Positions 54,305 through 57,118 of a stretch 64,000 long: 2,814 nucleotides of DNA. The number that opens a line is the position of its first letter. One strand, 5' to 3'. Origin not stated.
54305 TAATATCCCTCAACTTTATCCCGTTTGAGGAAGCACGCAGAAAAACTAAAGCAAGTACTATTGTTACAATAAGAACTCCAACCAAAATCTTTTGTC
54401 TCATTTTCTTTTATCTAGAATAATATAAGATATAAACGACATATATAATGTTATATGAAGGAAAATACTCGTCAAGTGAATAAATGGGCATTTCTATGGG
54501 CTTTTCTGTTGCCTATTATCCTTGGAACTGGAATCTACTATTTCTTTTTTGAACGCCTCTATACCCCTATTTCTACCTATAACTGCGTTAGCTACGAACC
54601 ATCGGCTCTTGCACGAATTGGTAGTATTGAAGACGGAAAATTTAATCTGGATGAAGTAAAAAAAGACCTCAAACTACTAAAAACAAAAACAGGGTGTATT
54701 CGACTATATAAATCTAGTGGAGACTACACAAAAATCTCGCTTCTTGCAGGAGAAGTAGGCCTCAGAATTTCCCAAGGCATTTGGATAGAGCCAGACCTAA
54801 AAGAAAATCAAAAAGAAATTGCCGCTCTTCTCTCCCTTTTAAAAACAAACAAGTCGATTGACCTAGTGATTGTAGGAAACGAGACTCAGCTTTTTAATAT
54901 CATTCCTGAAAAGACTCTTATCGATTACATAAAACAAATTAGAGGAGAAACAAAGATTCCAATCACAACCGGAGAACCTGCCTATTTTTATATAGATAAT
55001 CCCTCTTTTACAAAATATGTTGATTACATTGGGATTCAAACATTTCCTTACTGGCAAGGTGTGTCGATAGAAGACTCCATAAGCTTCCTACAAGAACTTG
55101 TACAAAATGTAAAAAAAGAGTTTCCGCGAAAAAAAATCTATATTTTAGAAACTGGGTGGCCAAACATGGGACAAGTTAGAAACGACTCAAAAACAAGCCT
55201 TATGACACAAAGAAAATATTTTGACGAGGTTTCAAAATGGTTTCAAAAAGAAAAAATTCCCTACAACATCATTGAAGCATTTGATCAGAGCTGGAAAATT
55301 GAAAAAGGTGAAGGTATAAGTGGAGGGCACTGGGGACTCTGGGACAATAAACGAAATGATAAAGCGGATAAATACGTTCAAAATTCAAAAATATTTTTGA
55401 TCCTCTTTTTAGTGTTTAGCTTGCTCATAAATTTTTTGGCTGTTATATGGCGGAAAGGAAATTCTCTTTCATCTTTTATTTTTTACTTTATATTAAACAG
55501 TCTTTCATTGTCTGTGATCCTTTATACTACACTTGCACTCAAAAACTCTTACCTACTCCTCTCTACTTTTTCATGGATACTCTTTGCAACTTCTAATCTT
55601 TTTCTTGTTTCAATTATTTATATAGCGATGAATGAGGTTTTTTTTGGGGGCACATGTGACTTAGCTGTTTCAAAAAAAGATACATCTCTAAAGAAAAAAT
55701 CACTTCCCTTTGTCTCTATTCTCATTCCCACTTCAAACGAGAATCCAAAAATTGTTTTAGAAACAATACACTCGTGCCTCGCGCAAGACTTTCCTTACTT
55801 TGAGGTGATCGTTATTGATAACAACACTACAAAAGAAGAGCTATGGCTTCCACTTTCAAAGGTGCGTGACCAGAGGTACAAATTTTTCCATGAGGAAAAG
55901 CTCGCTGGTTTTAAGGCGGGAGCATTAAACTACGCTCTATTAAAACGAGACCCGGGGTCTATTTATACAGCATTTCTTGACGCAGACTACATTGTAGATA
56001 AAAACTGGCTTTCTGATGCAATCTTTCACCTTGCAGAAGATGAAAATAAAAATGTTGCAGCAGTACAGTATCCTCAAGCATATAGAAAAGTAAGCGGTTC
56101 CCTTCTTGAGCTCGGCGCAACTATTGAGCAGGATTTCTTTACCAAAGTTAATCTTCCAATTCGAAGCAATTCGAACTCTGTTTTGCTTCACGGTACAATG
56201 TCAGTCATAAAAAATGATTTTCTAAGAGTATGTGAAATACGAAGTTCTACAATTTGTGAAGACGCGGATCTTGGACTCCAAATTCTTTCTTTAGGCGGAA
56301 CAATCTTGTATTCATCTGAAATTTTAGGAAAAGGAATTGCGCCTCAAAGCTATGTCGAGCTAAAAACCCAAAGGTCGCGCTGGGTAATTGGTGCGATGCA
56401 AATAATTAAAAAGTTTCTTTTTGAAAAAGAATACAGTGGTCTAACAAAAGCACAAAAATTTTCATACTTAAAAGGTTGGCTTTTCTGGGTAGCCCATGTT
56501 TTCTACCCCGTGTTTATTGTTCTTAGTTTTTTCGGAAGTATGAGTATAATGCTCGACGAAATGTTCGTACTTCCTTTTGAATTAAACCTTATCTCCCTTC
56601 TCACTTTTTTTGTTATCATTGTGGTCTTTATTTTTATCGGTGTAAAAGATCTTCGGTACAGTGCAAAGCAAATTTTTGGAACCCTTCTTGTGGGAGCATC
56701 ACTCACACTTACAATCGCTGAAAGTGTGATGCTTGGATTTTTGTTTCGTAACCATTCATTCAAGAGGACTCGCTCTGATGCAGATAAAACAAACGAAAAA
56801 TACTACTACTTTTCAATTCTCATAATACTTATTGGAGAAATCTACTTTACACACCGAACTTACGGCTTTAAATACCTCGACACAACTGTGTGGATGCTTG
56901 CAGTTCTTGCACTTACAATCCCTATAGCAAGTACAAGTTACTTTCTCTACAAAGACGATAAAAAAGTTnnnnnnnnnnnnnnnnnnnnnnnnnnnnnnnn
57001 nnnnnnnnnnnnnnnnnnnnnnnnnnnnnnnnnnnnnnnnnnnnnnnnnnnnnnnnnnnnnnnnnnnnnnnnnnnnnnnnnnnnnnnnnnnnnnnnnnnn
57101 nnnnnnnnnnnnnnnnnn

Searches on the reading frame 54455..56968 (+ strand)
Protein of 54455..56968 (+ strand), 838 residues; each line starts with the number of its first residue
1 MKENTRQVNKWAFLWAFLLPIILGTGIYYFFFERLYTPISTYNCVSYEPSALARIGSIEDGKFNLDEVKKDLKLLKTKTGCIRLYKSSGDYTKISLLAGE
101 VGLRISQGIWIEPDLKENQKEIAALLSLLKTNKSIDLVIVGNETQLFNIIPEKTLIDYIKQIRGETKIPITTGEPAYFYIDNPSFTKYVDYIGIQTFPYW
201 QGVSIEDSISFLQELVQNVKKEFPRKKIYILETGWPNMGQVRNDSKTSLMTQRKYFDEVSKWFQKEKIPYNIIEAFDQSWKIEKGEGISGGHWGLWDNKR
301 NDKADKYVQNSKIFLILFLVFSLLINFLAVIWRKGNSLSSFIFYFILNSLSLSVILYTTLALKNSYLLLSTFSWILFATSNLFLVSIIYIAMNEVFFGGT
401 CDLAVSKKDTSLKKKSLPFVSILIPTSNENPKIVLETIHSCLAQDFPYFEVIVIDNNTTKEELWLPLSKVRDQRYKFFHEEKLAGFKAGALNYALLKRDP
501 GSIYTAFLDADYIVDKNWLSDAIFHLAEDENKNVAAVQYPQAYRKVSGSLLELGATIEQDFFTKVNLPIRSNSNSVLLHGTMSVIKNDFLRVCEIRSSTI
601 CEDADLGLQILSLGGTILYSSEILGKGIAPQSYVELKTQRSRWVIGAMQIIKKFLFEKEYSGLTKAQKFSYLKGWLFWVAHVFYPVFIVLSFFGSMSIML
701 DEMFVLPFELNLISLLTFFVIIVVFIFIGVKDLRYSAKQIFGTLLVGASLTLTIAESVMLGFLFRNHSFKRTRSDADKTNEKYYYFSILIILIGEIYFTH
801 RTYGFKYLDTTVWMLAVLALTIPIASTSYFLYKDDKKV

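Call 80: search_protein_families(library=pfam, max_evalue=0.001, proteins=[window:54455-56968:+])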
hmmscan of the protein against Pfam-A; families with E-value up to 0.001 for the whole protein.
window:54455-56968:+ (838 aa): 4 families
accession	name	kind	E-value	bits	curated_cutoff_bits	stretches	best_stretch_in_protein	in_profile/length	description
PF00535.33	Glycos_transf_2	-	9.1e-18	65.2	23.3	1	421-576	1-158/168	Glycosyl transferase family 2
PF13632.12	Glyco_trans_2_3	-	1.2e-12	48.5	27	1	506-726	3-196/198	Glycosyl transferase family group 2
PF13641.12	Glyco_tranf_2_3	-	1.5e-11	45.2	27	1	420-645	3-229/230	Glycosyltransferase like family 2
PF00332.24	Glyco_hydro_17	-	1.1e-06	29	28.2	1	197-302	187-300/306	Glycosyl hydrolases family 17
